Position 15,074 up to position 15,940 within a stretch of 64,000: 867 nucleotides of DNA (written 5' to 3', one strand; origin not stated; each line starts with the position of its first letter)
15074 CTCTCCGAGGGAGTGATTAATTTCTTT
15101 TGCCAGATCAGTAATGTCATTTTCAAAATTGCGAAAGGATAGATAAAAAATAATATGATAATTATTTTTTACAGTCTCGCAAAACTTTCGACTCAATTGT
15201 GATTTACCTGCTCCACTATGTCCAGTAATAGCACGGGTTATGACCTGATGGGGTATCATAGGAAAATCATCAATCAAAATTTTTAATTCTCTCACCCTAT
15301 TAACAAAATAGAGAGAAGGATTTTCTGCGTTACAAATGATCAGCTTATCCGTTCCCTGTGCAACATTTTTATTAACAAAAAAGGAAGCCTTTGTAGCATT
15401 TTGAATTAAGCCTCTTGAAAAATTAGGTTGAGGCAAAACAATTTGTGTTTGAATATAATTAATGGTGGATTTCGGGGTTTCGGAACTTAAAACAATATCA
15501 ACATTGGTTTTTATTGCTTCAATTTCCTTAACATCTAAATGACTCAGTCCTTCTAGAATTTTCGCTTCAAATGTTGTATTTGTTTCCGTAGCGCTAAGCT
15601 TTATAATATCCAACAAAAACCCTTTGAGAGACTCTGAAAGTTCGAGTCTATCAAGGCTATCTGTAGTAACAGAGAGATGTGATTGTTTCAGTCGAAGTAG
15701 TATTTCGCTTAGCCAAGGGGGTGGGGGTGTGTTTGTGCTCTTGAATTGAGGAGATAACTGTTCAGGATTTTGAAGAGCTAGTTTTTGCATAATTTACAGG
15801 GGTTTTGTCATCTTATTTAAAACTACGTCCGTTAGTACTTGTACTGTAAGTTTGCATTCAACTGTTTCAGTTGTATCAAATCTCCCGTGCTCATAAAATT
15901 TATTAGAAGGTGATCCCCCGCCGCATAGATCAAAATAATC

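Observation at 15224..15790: Unassigned ~160-190-aa N-terminal domain on the STAND NTPase (possible effector or peptide-binding module)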

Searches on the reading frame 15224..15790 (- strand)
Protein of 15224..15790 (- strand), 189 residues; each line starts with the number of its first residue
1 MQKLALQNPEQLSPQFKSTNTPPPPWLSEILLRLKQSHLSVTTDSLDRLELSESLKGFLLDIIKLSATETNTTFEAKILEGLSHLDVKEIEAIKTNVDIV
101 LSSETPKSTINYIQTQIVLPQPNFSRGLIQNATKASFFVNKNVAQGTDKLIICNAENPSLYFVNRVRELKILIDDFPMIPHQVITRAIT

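Call 6: search_protein_families(library=pfam, proteins=[window:15224-15790:-], max_evalue=1)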
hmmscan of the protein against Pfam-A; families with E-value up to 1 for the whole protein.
window:15224-15790:- (189 aa): 0 families

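Call 7: search_protein_families(library=ncbifam, proteins=[window:15224-15790:-], max_evalue=1)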
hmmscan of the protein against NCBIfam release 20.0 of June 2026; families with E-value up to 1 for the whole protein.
window:15224-15790:- (189 aa): 0 families

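Call 8: search_protein_families(library=padloc, proteins=[window:15224-15790:-], max_evalue=1)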
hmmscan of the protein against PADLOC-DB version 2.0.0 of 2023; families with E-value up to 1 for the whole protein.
window:15224-15790:- (189 aa): 0 families

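Call 9: find_homologous_proteins(query=window:15224-15790:-, max_evalue=0.01)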
Query window:15224-15790:-: 151 candidates shared short words with the query, none scored E <= 0.01.

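Call 20: search_protein_representatives(protein=window:15296-15790:-)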
Query: 165 residues. Proteins with E-value up to 0.001 (for the whole library): 12; up to 1e-10: 6; up to 1e-30: 1. The best 12 are listed.
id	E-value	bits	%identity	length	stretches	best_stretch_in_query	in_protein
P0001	2.0e-98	342.8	100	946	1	1-165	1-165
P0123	9.9e-23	97.2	54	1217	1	25-122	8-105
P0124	8.6e-19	84.4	44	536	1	23-133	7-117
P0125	6.9e-16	75.0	48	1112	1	23-123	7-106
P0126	8.6e-13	64.9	41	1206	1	23-118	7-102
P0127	2.5e-11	60.2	35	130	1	20-140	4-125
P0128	1.0e-09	55.0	37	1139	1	21-123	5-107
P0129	7.6e-09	52.1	35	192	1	23-124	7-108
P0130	8.6e-09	52.0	42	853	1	20-108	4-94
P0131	1.2e-08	51.5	43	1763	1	20-109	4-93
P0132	1.2e-05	41.8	51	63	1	20-73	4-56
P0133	5.6e-04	36.3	23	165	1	23-117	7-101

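Call 23: search_protein_families(library=pfam, proteins=[P0123, P0124, P0125, P0126, P0127, P0128, P0129, P0130, P0131, P0133], max_evalue=0.01)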
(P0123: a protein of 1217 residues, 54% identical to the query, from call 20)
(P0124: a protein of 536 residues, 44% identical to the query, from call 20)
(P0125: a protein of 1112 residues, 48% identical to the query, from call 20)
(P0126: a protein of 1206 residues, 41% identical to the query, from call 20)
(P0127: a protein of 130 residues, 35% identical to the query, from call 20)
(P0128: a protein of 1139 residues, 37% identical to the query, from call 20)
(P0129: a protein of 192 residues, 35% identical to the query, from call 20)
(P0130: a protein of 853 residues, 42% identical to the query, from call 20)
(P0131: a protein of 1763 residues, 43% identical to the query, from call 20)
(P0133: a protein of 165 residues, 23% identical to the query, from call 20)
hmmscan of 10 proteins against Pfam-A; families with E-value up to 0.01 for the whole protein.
P0123 (1217 aa): 17 families
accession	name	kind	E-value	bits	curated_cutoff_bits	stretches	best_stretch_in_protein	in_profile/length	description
PF13424.12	TPR_12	-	3.5e-82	271.1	30.1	8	703-772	4-74/77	Tetratricopeptide repeat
PF13374.12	TPR_10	-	7.2e-60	197.9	27.5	6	700-739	1-40/42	Tetratricopeptide repeat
PF24885.1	TPR_NPHP3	-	7.6e-39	133.9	100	4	707-794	105-192/239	Nephrocystin-3 TPR domain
PF13181.12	TPR_8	-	7.7e-29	97.8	25.7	1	870-901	2-33/34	Tetratricopeptide repeat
PF07719.23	TPR_2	-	1.5e-26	90.7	27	0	705-731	5-31/34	Tetratricopeptide repeat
PF00515.34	TPR_1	-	6.3e-22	76.9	27.8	0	827-857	1-31/34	Tetratricopeptide repeat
PF13174.12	TPR_6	-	1.2e-09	38.7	26.3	0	662-684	3-25/33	Tetratricopeptide repeat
PF17874.7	TPR_MalT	-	3e-08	33.8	45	2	629-812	13-188/336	MalT-like TPR region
PF13428.12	TPR_14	-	3.4e-08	33.8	23.5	0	707-730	7-30/44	Tetratricopeptide repeat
PF13432.12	TPR_16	-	1.1e-07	32.6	32.7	0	550-602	12-58/65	Tetratricopeptide repeat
PF13371.12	TPR_9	-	1.5e-07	31.7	35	0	553-609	13-63/73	Tetratricopeptide repeat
PF14559.12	TPR_19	-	5.1e-07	30.4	25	0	549-605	5-55/68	Tetratricopeptide repeat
PF07721.20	TPR_4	-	1.7e-06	28.5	27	0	703-724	3-24/26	Tetratricopeptide repeat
PF13176.12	TPR_7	-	5.6e-06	26.5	27.9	0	705-730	3-28/36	Tetratricopeptide repeat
PF13191.12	AAA_16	-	4.1e-05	24.6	32.6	1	127-253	2-143/167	AAA ATPase domain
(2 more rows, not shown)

P0124 (536 aa): 3 families
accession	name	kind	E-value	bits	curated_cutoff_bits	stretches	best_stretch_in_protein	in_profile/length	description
PF05729.18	NACHT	-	2.8e-10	40.7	26.7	1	174-333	3-165/167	NACHT domain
PF24883.2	NPHP3_N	-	0.0021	18.7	24.8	0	160-196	10-47/164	Nephrocystin 3, N-terminal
PF13401.12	AAA_22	-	0.0068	17.2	27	0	173-212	7-42/130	AAA domain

P0125 (1112 aa): 14 families
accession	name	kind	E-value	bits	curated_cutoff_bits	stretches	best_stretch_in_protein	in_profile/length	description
PF13424.12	TPR_12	-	2.4e-29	101.8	30.1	2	744-813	5-74/77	Tetratricopeptide repeat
PF24885.1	TPR_NPHP3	-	1.1e-11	45.1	100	2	656-767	96-208/239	Nephrocystin-3 TPR domain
PF00515.34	TPR_1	-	1.4e-10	40.9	27.8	1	784-808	1-25/34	Tetratricopeptide repeat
PF13374.12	TPR_10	-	1.5e-08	34.8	27.5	0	783-823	1-41/42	Tetratricopeptide repeat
PF00931.28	NB-ARC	-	9.5e-08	32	23.5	1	131-310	2-175/248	NB-ARC domain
PF07719.23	TPR_2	-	2.7e-07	30.6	27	0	786-811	3-28/34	Tetratricopeptide repeat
PF13191.12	AAA_16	-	1.9e-06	28.9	32.6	1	127-256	2-146/167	AAA ATPase domain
PF13174.12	TPR_6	-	2.1e-06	28.4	26.3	0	789-808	5-24/33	Tetratricopeptide repeat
PF13401.12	AAA_22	-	5.2e-05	24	27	1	152-255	8-97/130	AAA domain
PF13432.12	TPR_16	-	5.6e-05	23.9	32.7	0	749-808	4-55/65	Tetratricopeptide repeat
PF13181.12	TPR_8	-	0.00093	19.6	25.7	0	788-812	5-29/34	Tetratricopeptide repeat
PF13428.12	TPR_14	-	0.0011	19.9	23.5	0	703-729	3-29/44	Tetratricopeptide repeat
PF13431.12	TPR_17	-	0.004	17.8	24.4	0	780-805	9-34/34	Tetratricopeptide repeat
PF25000.1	DUF7779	-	0.0044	17.7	27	0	441-476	52-87/95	Domain of unknown function (DUF7779)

P0126 (1206 aa): 10 families
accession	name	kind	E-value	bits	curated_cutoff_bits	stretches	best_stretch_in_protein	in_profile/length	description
PF00931.28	NB-ARC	-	4.5e-07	29.8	23.5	1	147-285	19-144/248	NB-ARC domain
PF12796.13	Ank_2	-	9.2e-07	29.8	27.3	1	1112-1185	2-68/90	Ankyrin repeats (3 copies)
PF00023.36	Ank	-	1e-06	29.2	21.1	1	1144-1171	2-29/33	Ankyrin repeat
PF13637.12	Ank_4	-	1.6e-06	28.7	22.7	1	1112-1164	2-50/50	Ankyrin repeats (many copies)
PF13424.12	TPR_12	-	1.9e-06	28.4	30.1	1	583-647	9-75/77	Tetratricopeptide repeat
PF13857.12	Ank_5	-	2.5e-06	28.1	27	1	1126-1184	1-56/56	Ankyrin repeats (many copies)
PF00515.34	TPR_1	-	3.9e-05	23.7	27.8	0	622-646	6-30/34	Tetratricopeptide repeat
PF13606.12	Ank_3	-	0.00032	21.3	22.3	0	1144-1170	2-28/30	Ankyrin repeat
PF07719.23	TPR_2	-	0.0024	18.3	27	0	622-646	6-30/34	Tetratricopeptide repeat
PF13176.12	TPR_7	-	0.0037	17.7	27.9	0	622-648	4-30/36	Tetratricopeptide repeat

P0127 (130 aa): 0 families

P0128 (1139 aa): 17 families
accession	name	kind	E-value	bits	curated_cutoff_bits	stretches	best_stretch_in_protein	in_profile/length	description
PF13424.12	TPR_12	-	4.2e-43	145.8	30.1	5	671-741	5-75/77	Tetratricopeptide repeat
PF13374.12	TPR_10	-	1.3e-22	79.5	27.5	1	672-709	5-42/42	Tetratricopeptide repeat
PF24885.1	TPR_NPHP3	-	4.1e-19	69.4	100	1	717-827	105-215/239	Nephrocystin-3 TPR domain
PF07719.23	TPR_2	-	2.8e-15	55.5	27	0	838-867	3-32/34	Tetratricopeptide repeat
PF00515.34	TPR_1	-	1.7e-09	37.5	27.8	0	838-867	3-32/34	Tetratricopeptide repeat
PF13181.12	TPR_8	-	5.3e-08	32.9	25.7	0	841-868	6-33/34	Tetratricopeptide repeat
PF12796.13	Ank_2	-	6.3e-07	30.3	27.3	1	1041-1099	36-90/90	Ankyrin repeats (3 copies)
PF13637.12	Ank_4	-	1.9e-06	28.5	22.7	1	1041-1088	4-49/50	Ankyrin repeats (many copies)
PF00023.36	Ank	-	2.3e-06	28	21.1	1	1069-1098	2-31/33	Ankyrin repeat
PF13428.12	TPR_14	-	9.8e-06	26.2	23.5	0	675-696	7-28/44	Tetratricopeptide repeat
PF13176.12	TPR_7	-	0.00038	20.8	27.9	0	839-867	2-30/36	Tetratricopeptide repeat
PF23300.3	HEAT_Nup120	-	0.00042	20.6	29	0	566-613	11-56/170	Nucleoporin Nup120, HEAT repeats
PF00931.28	NB-ARC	-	0.0012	18.6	23.5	1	138-353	6-215/248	NB-ARC domain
PF13174.12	TPR_6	-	0.002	19.1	26.3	0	717-739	6-28/33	Tetratricopeptide repeat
PF13857.12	Ank_5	-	0.0021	18.9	27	0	1069-1105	16-52/56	Ankyrin repeats (many copies)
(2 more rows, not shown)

P0129 (192 aa): 0 families

P0130 (853 aa): 11 families
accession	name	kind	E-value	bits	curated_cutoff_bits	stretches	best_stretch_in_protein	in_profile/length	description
PF00515.34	TPR_1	-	9.7e-11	41.5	27.8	2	697-723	3-29/34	Tetratricopeptide repeat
PF13424.12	TPR_12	-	3.2e-10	40.5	30.1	1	659-724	7-74/77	Tetratricopeptide repeat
PF07719.23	TPR_2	-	1.7e-08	34.3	27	0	697-723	3-29/34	Tetratricopeptide repeat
PF13181.12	TPR_8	-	5.3e-06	26.6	25.7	0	787-807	3-23/34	Tetratricopeptide repeat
PF25000.1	DUF7779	-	9.8e-06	26.2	27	1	421-510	10-94/95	Domain of unknown function (DUF7779)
PF13374.12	TPR_10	-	1e-05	25.8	27.5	0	787-818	4-35/42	Tetratricopeptide repeat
PF13176.12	TPR_7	-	5.7e-05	23.3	27.9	0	699-724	3-28/36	Tetratricopeptide repeat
PF17874.7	TPR_MalT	-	0.00025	20.9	45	1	695-818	40-155/336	MalT-like TPR region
PF00931.28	NB-ARC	-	0.00032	20.5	23.5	1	167-312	3-160/248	NB-ARC domain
PF14559.12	TPR_19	-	0.0098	16.6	25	0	644-685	14-55/68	Tetratricopeptide repeat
PF05729.18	NACHT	-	0.0099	16.2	26.7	0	187-299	4-133/167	NACHT domain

P0131 (1763 aa): 4 families
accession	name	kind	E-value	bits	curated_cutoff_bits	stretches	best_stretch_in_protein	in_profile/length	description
PF00931.28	NB-ARC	-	1.1e-05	25.3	23.5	1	154-309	20-170/248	NB-ARC domain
PF13401.12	AAA_22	-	0.00014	22.7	27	1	151-258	4-97/130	AAA domain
PF13191.12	AAA_16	-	0.00017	22.6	32.6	1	130-257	2-144/167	AAA ATPase domain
PF05729.18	NACHT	-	0.0053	17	26.7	0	154-308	2-164/167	NACHT domain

P0133 (165 aa): 0 families

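Call 26: search_solved_structures(query=A1, max_evalue=10)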
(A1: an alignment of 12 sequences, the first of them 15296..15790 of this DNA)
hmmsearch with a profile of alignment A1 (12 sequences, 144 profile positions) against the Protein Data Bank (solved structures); distinct sequences matched with E-value up to 10: 4.
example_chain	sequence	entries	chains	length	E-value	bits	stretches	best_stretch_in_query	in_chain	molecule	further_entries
7kws_A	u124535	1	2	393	0.045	17.1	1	71-105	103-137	UDP-glucose 6-dehydrogenase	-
4v8p_BB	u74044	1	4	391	1.5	12.1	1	49-129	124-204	RIBOSOMAL PROTEIN L3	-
6t40_A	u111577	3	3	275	2.6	11.4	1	79-132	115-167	VP1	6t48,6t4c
5osn_A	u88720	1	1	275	2.6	11.4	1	79-132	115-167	Capsid protein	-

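Call 27: search_protein_families(library=pfam, alignment_id=A1, max_evalue=10)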
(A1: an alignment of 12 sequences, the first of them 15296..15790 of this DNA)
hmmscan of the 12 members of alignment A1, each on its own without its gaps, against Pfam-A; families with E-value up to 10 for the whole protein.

A. member 1, window:15296-15790:- (165 aa): 0 families

B. families by the number of members that match (of 12 scanned): 10 families
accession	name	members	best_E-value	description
PF06896.17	Phage_TAC_3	2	0.062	Phage tail assembly chaperone proteins, TAC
PF07176.17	DUF1400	1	0.021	Alpha/beta hydrolase of unknown function (DUF1400)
PF10635.14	DisA-linker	1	0.047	DisA bacterial checkpoint controller linker region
PF17528.7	HdcB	1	0.07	Histidine decarboxylase maturation protein HdcB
PF05856.17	ARPC4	1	0.1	ARP2/3 complex 20 kDa subunit (ARPC4)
PF00158.32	Sigma54_activat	1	0.11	Sigma-54 interaction domain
PF05116.19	S6PP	1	0.13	Sucrose-6F-phosphate phosphohydrolase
PF07384.17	DUF1497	1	0.14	Protein of unknown function (DUF1497)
PF12827.12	Peroxin-22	1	0.17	Peroxisomal biogenesis protein family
PF04554.18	Extensin_2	1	3.1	Extensin-like region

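Call 28: find_encoding_contigs(protein=P0123, flank=8000, max_places=3)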
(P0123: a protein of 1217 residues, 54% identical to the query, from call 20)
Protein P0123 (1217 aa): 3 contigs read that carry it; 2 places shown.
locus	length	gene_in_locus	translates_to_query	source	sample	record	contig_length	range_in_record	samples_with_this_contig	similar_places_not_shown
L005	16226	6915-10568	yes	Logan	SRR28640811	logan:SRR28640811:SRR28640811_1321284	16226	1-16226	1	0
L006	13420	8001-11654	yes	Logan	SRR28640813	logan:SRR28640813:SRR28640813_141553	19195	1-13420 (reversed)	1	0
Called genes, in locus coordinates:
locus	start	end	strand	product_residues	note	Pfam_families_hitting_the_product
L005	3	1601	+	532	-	?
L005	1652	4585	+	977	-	-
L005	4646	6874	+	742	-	-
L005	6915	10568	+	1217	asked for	PF13424:TPR_12, PF13424:TPR_12, PF13424:TPR_12, PF13374:TPR_10, PF13424:TPR_12, PF24885:TPR_NPHP3, PF13424:TPR_12, PF24885:TPR_NPHP3, +20 more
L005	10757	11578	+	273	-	PF00702:Hydrolase, PF13419:HAD_2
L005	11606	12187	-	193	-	PF02870:Methyltransf_1N (faint), PF01035:DNA_binding_1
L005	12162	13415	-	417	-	PF00171:Aldedh (faint)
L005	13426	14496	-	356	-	PF00696:AA_kinase, PF01472:PUA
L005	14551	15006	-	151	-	PF00300:His_Phos_1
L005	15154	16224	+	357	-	?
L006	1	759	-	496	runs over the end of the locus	-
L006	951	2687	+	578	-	-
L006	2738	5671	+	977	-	-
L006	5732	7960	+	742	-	-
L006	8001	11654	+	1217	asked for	PF13424:TPR_12, PF13424:TPR_12, PF13424:TPR_12, PF13374:TPR_10, PF13424:TPR_12, PF24885:TPR_NPHP3, PF13424:TPR_12, PF24885:TPR_NPHP3, +20 more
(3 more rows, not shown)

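Call 30: find_encoding_contigs(protein=P0125, flank=8000, max_places=2)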
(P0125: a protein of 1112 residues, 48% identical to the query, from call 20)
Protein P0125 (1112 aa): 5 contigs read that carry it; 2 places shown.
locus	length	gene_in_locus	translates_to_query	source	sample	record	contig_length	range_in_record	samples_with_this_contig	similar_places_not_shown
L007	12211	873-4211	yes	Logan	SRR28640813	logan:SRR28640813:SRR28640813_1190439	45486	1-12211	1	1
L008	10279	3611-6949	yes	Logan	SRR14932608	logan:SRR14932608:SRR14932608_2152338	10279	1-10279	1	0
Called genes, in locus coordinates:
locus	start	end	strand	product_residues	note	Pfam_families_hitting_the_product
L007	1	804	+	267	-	?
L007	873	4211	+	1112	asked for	PF00931:NB-ARC, PF13191:AAA_16 (weak), PF24885:TPR_NPHP3 (faint), PF07719:TPR_2 (faint), PF13174:TPR_6 (faint), PF13374:TPR_10 (faint), PF00515:TPR_1 (faint), PF13424:TPR_12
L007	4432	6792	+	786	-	-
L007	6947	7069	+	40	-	-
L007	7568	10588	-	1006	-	-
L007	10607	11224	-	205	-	-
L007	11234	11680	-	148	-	-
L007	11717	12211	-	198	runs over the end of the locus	-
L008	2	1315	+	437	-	?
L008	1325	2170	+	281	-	PF00763:THF_DHG_CYH, PF02882:THF_DHG_CYH_C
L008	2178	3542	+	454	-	PF00144:Beta-lactamase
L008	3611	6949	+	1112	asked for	PF00931:NB-ARC, PF13191:AAA_16 (weak), PF24885:TPR_NPHP3 (faint), PF07719:TPR_2 (faint), PF13174:TPR_6 (faint), PF13374:TPR_10 (faint), PF00515:TPR_1 (faint), PF13424:TPR_12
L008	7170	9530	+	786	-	-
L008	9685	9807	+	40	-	-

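Call 31: find_encoding_contigs(protein=P0126, flank=8000, max_places=2)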
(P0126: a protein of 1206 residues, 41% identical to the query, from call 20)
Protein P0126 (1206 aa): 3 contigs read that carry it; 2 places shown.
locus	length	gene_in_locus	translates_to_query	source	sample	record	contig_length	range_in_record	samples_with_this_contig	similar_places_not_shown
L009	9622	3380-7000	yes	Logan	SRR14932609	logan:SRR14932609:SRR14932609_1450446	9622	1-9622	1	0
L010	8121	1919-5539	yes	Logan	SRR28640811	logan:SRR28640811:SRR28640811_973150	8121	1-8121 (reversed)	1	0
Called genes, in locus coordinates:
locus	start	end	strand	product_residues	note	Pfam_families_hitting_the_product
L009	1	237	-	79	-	?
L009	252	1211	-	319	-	PF13623:SurA_N_2, PF13624:SurA_N_3, PF09312:SurA_N, PF13145:Rotamase_2, PF13616:Rotamase_3, PF00639:Rotamase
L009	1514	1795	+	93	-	PF13560:HTH_31, PF01381:HTH_3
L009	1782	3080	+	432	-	PF13657:Couple_hipA, PF07804:HipA_C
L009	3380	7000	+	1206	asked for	PF00931:NB-ARC (weak), PF13424:TPR_12 (faint), PF12796:Ank_2 (weak), PF13637:Ank_4 (weak), PF13857:Ank_5 (weak), PF00023:Ank (weak)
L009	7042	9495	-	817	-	PF03968:LptD_N (weak), PF04453:LptD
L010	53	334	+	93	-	PF13560:HTH_31, PF01381:HTH_3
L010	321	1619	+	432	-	PF13657:Couple_hipA, PF07804:HipA_C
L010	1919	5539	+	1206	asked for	PF00931:NB-ARC (weak), PF13424:TPR_12 (faint), PF12796:Ank_2 (weak), PF13637:Ank_4 (weak), PF13857:Ank_5 (weak), PF00023:Ank (weak)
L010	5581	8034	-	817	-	PF03968:LptD_N (weak), PF04453:LptD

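Call 32: find_encoding_contigs(protein=P0124, flank=8000, max_places=2)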
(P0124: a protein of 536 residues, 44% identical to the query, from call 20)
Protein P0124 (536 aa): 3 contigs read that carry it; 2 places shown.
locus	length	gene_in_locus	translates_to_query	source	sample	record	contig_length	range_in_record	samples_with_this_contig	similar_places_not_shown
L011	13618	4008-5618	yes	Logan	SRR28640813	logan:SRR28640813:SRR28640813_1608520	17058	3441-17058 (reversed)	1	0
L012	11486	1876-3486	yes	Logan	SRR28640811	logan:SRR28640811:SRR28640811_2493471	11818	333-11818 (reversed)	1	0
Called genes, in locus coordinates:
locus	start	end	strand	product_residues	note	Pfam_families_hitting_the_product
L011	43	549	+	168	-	PF07963:N_methyl (weak), PF12019:GspH (weak)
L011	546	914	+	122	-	PF07963:N_methyl (weak), PF02501:T2SSI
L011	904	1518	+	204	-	PF07963:N_methyl, PF11612:T2SSJ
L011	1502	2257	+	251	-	PF21687:T2SSK_1st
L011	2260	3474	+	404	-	PF05134:T2SSL, PF12693:GspL_C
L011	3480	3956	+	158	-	PF04612:T2SSM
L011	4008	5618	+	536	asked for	PF05729:NACHT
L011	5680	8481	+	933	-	PF23381:Beta-prop_IFT122_1st, PF23409:Beta-prop_EML, PF24796:WDR55, PF24805:EIF3I, PF24814:WD40_Prp19, PF24817:WD40_WDHD1_1st, PF25171:Beta-prop_WDR36-Utp21_1st, PF25173:Beta-prop_WDR3_1st, +93 more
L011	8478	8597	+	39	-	-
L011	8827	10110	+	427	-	PF00202:Aminotran_3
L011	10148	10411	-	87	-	PF14110:DUF4282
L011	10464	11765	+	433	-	PF04413:Glycos_transf_N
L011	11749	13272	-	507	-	PF02321:OEP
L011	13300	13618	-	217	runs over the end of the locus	PF01135:PCMT, PF08241:Methyltransf_11 (faint), PF13649:Methyltransf_25, PF13847:Methyltransf_31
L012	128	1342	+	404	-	PF05134:T2SSL, PF12693:GspL_C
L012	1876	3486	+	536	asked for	PF05729:NACHT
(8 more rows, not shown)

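Call 34: predict_structure(alignment_id=A1)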
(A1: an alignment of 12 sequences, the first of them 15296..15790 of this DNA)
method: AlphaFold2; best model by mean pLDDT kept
length: 165 residues; sequences in the alignment: 12
mean_pLDDT: 49.7   pTM: 0.24
mean pLDDT of the five models: 49.7, 49.4, 47.8, 46.0, 44.1
residues with pLDDT >= 90: 0; 70-90: 1; 50-70: 75; < 50: 89
segments of 3 or more residues with pLDDT < 50: 12-19, 37-48, 66-70, 85-89, 91-103, 106-124, 126-130, 132-140, 144-147
pLDDT, mean of each block of 10 residues (from residue 1): 59 46 66 53 46 60 54 55 48 32 44 39 47 46 50 50 49
secondary structure, 60 per line:
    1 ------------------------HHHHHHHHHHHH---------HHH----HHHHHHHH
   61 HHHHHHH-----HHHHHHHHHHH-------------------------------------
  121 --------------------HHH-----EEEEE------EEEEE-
elements in order: H25-36 H53-67 H73-83 E149-153 E160-164

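Call 38: find_encoding_contigs(protein=P0133, flank=6000, max_places=2)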
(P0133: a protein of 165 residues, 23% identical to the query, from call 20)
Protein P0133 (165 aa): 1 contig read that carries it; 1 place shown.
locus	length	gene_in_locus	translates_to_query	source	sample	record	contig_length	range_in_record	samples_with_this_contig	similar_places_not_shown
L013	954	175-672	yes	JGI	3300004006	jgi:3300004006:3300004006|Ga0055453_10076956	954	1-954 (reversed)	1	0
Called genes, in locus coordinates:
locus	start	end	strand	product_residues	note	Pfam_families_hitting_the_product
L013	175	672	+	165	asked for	-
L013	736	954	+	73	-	?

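Call 39: find_encoding_contigs(protein=P0129, flank=6000, max_places=2)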
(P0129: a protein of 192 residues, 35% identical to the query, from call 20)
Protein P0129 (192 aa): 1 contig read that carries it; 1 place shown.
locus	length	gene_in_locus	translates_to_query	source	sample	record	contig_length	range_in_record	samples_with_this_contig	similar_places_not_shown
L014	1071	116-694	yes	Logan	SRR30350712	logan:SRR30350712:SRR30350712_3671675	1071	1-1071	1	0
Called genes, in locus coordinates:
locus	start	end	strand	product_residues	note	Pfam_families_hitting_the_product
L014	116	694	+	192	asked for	-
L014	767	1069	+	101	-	?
